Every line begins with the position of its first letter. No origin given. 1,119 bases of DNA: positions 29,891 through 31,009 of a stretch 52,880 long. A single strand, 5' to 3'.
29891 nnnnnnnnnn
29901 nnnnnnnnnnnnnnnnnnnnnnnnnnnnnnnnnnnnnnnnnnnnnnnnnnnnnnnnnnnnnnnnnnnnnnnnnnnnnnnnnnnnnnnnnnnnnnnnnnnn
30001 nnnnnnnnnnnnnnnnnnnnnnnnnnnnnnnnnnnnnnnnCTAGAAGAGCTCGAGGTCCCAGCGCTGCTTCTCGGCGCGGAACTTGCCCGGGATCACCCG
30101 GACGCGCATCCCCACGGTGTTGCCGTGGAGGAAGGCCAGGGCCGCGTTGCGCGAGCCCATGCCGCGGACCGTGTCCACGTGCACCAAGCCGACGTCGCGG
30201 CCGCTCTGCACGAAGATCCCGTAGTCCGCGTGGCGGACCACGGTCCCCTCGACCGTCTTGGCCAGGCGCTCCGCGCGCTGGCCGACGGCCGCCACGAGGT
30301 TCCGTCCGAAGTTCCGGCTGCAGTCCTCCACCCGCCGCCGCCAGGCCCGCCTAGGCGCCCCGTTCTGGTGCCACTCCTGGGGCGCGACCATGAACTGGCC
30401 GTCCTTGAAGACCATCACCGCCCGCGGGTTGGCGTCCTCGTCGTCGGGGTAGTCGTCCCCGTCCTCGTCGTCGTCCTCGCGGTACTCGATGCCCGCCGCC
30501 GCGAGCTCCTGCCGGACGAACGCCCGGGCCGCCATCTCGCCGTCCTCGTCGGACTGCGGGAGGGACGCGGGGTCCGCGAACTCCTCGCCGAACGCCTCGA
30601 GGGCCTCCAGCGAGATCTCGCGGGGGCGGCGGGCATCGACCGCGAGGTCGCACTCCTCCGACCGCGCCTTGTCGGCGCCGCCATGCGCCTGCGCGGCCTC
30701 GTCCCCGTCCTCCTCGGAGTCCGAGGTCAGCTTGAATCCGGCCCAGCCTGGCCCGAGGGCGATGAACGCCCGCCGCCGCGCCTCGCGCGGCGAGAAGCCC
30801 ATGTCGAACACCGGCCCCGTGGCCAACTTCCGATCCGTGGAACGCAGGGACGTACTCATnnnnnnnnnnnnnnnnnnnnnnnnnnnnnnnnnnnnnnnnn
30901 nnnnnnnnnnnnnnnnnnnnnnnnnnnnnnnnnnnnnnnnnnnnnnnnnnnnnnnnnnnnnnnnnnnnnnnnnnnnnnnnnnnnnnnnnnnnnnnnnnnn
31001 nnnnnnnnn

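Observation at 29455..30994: Compositionally foreign high-GC two-gene island driven by a host-type consensus promoter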

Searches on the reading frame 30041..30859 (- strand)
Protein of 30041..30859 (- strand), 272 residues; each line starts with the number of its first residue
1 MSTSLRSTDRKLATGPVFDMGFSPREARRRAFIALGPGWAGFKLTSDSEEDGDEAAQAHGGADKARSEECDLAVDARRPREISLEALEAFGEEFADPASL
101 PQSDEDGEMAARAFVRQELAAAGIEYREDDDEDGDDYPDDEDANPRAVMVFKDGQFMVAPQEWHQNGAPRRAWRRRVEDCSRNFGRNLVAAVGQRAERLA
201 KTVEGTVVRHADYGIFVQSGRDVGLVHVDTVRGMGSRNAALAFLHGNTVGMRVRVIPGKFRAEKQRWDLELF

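Call 4: search_protein_families(library=pfam, proteins=[window:30041-30859:-], max_evalue=1)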
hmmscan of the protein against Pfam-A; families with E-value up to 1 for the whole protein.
window:30041-30859:- (272 aa): 2 families
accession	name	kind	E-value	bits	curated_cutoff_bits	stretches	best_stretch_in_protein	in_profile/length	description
PF00575.29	S1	-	0.033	15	22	1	202-231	7-37/74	S1 RNA binding domain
PF04309.18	G3P_antiterm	-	0.1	12.4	27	1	217-247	39-69/173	Glycerol-3-phosphate responsive antiterminator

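Call 5: search_protein_families(library=phrogs, proteins=[window:30041-30859:-], max_evalue=1)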
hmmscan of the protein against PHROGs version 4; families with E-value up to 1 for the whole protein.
window:30041-30859:- (272 aa): 2 families
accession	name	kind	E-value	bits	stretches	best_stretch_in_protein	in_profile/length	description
phrog_5207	-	unknown function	0.16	11.3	1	222-269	601-648/689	-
phrog_2021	-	unknown function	0.98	10.7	1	162-204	23-62/123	-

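Call 7: find_homologous_proteins(query=window:30041-30859:-, max_evalue=0.01)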
Query window:30041-30859:- (272 aa): 7 proteins with E <= 0.01 among 4785 candidates.
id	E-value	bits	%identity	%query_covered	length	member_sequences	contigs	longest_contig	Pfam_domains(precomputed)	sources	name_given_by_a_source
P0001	1.6e-169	580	100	96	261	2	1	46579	-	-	-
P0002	1.5e-103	364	66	100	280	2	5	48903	-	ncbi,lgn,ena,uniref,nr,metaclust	ncbi:hypothetical protein A3H75_01855 [Candidatus Uhrbacteria bacterium RIFCSPLOWO2_02_FULL_51_9]|un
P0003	8.6e-94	332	62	99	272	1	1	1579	-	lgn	-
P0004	1.5e-90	321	59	100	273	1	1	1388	-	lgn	-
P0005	2.9e-81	291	55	100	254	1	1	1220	-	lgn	-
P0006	7.3e-71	257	53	100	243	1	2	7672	-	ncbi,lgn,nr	ncbi:MAG: hypothetical protein HY437_00760 [Candidatus Magasanikbacteria bacterium]|nr:hypothetical 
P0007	2.4e-61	226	49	100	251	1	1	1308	-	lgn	-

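Call 9: find_encoding_contigs(protein=P0002, flank=10000, max_places=6)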
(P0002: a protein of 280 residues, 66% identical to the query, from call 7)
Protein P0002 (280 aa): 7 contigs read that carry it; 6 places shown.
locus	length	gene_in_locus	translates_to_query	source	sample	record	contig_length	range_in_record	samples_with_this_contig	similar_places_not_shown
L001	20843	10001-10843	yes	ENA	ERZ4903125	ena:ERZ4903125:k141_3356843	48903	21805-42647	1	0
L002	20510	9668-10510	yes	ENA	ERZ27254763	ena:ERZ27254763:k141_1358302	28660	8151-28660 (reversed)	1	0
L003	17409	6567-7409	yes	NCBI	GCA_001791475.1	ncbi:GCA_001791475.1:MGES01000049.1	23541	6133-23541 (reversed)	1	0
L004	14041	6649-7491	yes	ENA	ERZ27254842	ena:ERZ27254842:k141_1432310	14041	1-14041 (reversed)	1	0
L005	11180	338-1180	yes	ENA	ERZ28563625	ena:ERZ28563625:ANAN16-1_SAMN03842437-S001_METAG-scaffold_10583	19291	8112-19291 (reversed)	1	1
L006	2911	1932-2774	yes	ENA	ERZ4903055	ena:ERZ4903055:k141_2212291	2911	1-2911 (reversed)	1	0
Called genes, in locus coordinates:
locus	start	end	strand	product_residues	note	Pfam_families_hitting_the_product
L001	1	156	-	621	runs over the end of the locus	PF17764:PriA_3primeBD, PF18319:Zn_ribbon_PriA (weak)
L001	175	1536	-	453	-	-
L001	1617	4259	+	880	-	PF02861:Clp_N, PF23569:NBD_SMAX1, PF00004:AAA, PF17871:AAA_lid_9, PF07724:AAA_2, PF00004:AAA, PF07728:AAA_5, PF10431:ClpB_D2-small, +8 more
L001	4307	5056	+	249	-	PF03808:Glyco_tran_WecG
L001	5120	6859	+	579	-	PF05157:MshEN, PF00437:T2SSE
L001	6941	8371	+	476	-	PF00749:tRNA-synt_1c, PF19269:Anticodon_2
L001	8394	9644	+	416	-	PF15905:HMMR_N (faint), PF24161:CCDC39 (weak), PF24568:CC_PcsB (weak), PF01551:Peptidase_M23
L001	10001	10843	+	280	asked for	-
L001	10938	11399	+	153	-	-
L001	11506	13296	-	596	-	PF14716:HHH_8, PF14520:HHH_5 (faint), PF14791:DNA_pol_B_thumb, PF02811:PHP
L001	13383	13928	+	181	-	-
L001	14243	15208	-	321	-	PF08478:POTRA_1 (faint)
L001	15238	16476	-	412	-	PF02403:Seryl_tRNA_N, PF00587:tRNA-synt_2b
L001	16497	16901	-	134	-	PF01467:CTP_transf_like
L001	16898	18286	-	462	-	PF01336:tRNA_anti-codon, PF00152:tRNA-synt_2, PF01409:tRNA-synt_2d (faint)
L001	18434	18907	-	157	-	PF03449:GreA_GreB_N, PF01272:GreA_GreB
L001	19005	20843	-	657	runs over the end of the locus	PF03717:PBP_dimer, PF00905:Transpeptidase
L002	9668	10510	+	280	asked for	-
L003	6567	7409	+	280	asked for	-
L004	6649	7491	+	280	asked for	-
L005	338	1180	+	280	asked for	-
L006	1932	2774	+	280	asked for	-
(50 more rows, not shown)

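Call 10: find_encoding_contigs(protein=P0006, flank=10000, max_places=6)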
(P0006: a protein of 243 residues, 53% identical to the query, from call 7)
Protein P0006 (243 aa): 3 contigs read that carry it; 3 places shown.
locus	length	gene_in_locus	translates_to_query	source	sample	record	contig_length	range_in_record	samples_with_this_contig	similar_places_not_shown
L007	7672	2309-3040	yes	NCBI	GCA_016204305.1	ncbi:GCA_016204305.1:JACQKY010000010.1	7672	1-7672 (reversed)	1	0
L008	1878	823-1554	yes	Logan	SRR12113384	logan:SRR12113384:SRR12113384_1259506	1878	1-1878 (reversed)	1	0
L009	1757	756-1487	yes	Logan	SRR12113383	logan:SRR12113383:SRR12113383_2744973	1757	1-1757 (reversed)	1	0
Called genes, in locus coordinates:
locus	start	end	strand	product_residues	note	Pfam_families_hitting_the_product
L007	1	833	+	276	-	PF00749:tRNA-synt_1c, PF19269:Anticodon_2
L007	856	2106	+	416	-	PF24161:CCDC39 (weak), PF24568:CC_PcsB (weak), PF01551:Peptidase_M23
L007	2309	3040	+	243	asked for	-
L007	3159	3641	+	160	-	-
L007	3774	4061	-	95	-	PF01541:GIY-YIG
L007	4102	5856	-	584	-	PF14716:HHH_8, PF14520:HHH_5 (faint), PF14791:DNA_pol_B_thumb, PF02811:PHP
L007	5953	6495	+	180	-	-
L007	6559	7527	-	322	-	PF13102:Phage_int_SAM_5 (weak), PF02899:Phage_int_SAM_1, PF00589:Phage_integrase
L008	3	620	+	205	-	?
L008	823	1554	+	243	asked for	-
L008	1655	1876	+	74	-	?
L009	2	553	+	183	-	?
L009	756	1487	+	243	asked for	-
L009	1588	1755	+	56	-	?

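Call 21: find_related_loci(query=A1, collection=genome_contigs, flank=10000)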
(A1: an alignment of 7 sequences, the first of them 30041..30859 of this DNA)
Query A1 (272 aa) in genome_contigs; peptide patterns used: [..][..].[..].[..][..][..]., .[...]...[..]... (x = any residue, [..] = any of these).
314 stretches matched a pattern, but none encodes a relative of the query by tblastn (E <= 1e-3).

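Call 22: find_related_loci(query=A1, collection=metagenome_contigs, flank=10000)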
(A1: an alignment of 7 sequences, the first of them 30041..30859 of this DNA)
Query A1 (272 aa) in metagenome_contigs; peptide patterns used: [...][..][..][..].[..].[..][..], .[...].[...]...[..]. (x = any residue, [..] = any of these).
600 stretches matched a pattern, but none encodes a relative of the query by tblastn (E <= 1e-3).

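Call 23: find_related_loci(query=A1, collection=viral_contigs, flank=5000)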
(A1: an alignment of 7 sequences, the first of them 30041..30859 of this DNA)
Query A1 (272 aa) in viral_contigs; peptide patterns used: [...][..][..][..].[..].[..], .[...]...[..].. (x = any residue, [..] = any of these).
599 stretches matched a pattern, but none encodes a relative of the query by tblastn (E <= 1e-3).

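Call 24: find_encoding_contigs(protein=P0003, flank=5000, max_places=3)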
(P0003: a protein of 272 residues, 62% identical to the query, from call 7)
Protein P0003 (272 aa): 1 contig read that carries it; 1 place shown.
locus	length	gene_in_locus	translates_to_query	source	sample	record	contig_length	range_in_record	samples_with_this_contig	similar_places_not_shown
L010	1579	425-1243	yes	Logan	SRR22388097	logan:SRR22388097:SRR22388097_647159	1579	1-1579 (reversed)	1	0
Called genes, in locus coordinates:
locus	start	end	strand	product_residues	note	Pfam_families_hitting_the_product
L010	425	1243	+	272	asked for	-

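Call 25: find_encoding_contigs(protein=P0004, flank=5000, max_places=3)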
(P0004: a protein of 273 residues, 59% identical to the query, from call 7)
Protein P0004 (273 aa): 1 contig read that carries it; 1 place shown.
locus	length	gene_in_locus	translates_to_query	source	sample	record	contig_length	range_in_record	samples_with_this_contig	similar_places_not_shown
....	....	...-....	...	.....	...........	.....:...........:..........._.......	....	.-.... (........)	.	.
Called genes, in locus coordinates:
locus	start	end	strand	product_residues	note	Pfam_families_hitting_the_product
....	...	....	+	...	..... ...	-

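Call 26: find_encoding_contigs(protein=P0005, flank=5000, max_places=3)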
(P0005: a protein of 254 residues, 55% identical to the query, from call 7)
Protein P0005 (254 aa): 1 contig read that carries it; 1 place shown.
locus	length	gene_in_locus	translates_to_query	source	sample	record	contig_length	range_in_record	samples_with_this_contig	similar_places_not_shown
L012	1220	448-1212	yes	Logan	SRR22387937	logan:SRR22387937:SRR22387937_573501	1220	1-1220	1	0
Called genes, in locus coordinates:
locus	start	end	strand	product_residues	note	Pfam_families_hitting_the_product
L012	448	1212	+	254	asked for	-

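Call 27: find_encoding_contigs(protein=P0007, flank=5000, max_places=3)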
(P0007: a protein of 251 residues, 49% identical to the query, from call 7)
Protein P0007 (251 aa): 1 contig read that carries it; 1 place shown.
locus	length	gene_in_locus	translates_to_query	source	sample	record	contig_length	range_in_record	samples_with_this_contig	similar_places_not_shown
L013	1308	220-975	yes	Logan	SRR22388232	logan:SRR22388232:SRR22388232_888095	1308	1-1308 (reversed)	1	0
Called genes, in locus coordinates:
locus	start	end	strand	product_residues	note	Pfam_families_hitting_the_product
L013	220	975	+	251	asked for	-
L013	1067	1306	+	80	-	?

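Call 34: search_protein_representatives(alignment_id=A1)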
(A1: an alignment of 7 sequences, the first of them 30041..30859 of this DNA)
Query: 7 sequences, 273 profile positions. Proteins with E-value up to 0.001 (for the whole library): 13; up to 1e-10: 6; up to 1e-30: 2. The best 13 are listed.
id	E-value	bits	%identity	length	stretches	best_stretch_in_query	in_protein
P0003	8.6e-139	478.0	-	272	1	5-273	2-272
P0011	2.3e-34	135.5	-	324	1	22-256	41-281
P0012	7.1e-23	97.8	-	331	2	24-205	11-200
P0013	1.9e-21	93.1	-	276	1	24-256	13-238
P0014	7.7e-15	71.5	-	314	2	24-197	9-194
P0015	3.0e-12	63.0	-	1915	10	195-224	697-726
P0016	1.6e-09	54.0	-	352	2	16-97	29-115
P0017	1.7e-08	50.6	-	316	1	22-197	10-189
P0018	8.1e-07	45.2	-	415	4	170-234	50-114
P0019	9.1e-06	41.7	-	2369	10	100-149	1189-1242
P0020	2.6e-05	40.2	-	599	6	131-151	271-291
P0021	4.3e-04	36.2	-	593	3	201-258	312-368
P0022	8.3e-04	35.3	-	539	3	201-239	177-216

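Call 36: list_cluster_members(proteins=[P0011, P0012, P0013, P0014, P0016, P0017])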
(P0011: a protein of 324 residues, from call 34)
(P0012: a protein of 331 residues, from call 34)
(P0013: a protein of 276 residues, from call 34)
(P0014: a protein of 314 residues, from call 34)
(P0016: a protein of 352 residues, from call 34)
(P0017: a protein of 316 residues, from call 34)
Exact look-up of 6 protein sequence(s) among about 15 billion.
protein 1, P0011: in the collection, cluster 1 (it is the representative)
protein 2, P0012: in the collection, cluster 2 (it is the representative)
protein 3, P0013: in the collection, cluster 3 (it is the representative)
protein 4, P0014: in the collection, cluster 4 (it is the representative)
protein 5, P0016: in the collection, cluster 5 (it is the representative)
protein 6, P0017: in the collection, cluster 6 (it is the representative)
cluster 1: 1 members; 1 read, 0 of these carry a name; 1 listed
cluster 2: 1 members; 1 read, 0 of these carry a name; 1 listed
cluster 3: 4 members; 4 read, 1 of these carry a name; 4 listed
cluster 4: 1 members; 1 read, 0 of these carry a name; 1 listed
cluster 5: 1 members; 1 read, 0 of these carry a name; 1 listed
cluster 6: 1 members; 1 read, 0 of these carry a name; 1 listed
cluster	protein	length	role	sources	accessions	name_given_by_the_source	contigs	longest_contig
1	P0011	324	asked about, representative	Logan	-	-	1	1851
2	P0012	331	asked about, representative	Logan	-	-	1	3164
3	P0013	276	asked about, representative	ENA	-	-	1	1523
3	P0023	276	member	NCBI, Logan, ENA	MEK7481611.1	MAG: hypothetical protein AAB633_02635 [Patescibacteria group bacterium]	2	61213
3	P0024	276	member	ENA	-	-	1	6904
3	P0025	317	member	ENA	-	-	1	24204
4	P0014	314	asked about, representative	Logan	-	-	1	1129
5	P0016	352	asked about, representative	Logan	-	-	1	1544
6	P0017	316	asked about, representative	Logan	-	-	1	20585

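Call 37: find_encoding_contigs(protein=P0023, flank=10000, max_places=3)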
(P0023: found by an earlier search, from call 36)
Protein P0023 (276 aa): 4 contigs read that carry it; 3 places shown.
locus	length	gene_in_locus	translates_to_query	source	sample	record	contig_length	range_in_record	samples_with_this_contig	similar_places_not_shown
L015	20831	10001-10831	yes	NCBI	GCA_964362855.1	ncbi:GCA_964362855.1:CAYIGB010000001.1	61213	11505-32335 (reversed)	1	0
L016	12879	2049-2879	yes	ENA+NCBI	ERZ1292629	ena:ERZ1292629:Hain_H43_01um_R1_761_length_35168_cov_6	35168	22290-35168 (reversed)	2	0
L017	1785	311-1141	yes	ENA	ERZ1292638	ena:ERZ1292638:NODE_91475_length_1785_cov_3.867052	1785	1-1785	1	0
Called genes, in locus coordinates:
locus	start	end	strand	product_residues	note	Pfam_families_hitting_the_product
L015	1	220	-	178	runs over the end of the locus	PF01327:Pep_deformylase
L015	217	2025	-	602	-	PF17764:PriA_3primeBD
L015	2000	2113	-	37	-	-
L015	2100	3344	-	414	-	-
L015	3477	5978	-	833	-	PF02861:Clp_N, PF23569:NBD_SMAX1, PF00004:AAA, PF17871:AAA_lid_9, PF00004:AAA, PF07724:AAA_2, PF07728:AAA_5, PF10431:ClpB_D2-small, +7 more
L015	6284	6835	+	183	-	PF02834:LigT_PEase, PF13563:2_5_RNA_ligase2, PF02834:LigT_PEase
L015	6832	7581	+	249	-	PF03808:Glyco_tran_WecG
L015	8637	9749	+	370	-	PF24568:CC_PcsB (weak), PF01551:Peptidase_M23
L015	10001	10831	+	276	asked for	-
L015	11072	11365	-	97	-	PF01541:GIY-YIG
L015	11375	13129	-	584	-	PF14520:HHH_5 (faint), PF14716:HHH_8, PF00633:HHH (faint), PF14791:DNA_pol_B_thumb, PF02811:PHP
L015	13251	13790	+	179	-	-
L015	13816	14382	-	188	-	-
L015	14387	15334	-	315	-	PF02899:Phage_int_SAM_1, PF13102:Phage_int_SAM_5 (weak), PF00589:Phage_integrase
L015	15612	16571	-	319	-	PF08478:POTRA_1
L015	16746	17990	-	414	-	PF02403:Seryl_tRNA_N, PF00587:tRNA-synt_2b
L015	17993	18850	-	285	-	PF01467:CTP_transf_like, PF00293:NUDIX, PF14815:NUDIX_4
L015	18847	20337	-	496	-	PF01336:tRNA_anti-codon, PF00152:tRNA-synt_2, PF01409:tRNA-synt_2d (faint)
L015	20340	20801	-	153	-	PF03449:GreA_GreB_N, PF01272:GreA_GreB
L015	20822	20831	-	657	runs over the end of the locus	PF03717:PBP_dimer, PF00905:Transpeptidase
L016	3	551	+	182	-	PF19269:Anticodon_2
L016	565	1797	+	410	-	PF24568:CC_PcsB (weak), PF01551:Peptidase_M23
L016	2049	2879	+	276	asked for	-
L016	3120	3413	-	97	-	PF01541:GIY-YIG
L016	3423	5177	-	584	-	PF14520:HHH_5 (faint), PF14716:HHH_8, PF00633:HHH (faint), PF14791:DNA_pol_B_thumb, PF02811:PHP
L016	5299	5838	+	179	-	-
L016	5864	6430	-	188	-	-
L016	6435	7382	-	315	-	PF02899:Phage_int_SAM_1, PF13102:Phage_int_SAM_5 (weak), PF00589:Phage_integrase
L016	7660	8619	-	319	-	PF08478:POTRA_1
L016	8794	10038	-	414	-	PF02403:Seryl_tRNA_N, PF00587:tRNA-synt_2b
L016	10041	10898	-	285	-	PF01467:CTP_transf_like, PF00293:NUDIX, PF14815:NUDIX_4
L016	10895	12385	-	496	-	PF01336:tRNA_anti-codon, PF00152:tRNA-synt_2, PF01409:tRNA-synt_2d (faint)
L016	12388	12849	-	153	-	PF03449:GreA_GreB_N, PF01272:GreA_GreB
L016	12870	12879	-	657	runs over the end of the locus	PF03717:PBP_dimer, PF00905:Transpeptidase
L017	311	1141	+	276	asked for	-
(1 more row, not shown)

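Call 38: find_encoding_contigs(protein=P0017, flank=10000, max_places=3)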
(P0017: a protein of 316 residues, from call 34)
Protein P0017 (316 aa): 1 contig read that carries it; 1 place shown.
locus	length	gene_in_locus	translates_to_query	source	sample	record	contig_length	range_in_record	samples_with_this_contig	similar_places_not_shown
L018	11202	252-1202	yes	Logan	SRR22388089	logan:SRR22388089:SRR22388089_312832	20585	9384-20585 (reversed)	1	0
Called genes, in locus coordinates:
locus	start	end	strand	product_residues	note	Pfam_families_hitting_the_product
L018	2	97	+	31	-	?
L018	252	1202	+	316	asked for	-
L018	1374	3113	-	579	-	PF14520:HHH_5 (faint), PF14716:HHH_8, PF00633:HHH (faint), PF14791:DNA_pol_B_thumb, PF02811:PHP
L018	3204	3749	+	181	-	-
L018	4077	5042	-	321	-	PF08478:POTRA_1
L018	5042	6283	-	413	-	PF02403:Seryl_tRNA_N, PF00587:tRNA-synt_2b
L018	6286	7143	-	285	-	PF01467:CTP_transf_like, PF00293:NUDIX, PF14815:NUDIX_4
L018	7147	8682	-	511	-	PF01336:tRNA_anti-codon, PF00152:tRNA-synt_2, PF01409:tRNA-synt_2d (faint)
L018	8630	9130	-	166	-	PF03449:GreA_GreB_N, PF01272:GreA_GreB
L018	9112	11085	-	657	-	PF03717:PBP_dimer, PF00905:Transpeptidase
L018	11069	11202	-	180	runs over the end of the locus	-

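Call 51: predict_structure(alignment_id=A2)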
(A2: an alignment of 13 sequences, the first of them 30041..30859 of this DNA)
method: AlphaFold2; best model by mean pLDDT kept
length: 272 residues; sequences in the alignment: 13
mean_pLDDT: 55.9   pTM: 0.30
mean pLDDT of the five models: 55.9, 54.3, 53.7, 51.9, 50.4
residues with pLDDT >= 90: 3; 70-90: 52; 50-70: 87; < 50: 130
segments of 3 or more residues with pLDDT < 50: 1-22, 36-38, 52-55, 58-88, 90-104, 123-162, 265-272
pLDDT, mean of each block of 10 residues (from residue 1): 35 41 57 54 52 48 41 42 46 44 49 57 45 43 45 45 54 62 61 57 83 86 81 83 89 72 41 27
secondary structure, 60 per line:
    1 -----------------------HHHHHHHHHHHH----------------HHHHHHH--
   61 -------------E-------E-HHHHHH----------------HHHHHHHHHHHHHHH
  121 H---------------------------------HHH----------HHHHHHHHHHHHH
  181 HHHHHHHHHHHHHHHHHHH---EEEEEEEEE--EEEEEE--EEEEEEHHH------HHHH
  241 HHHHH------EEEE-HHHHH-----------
elements in order: H24-35 H52-58 H84-89 H106-121 H168-199 E203-211 E214-219 E222-227 H237-245 E252-255 H257-261
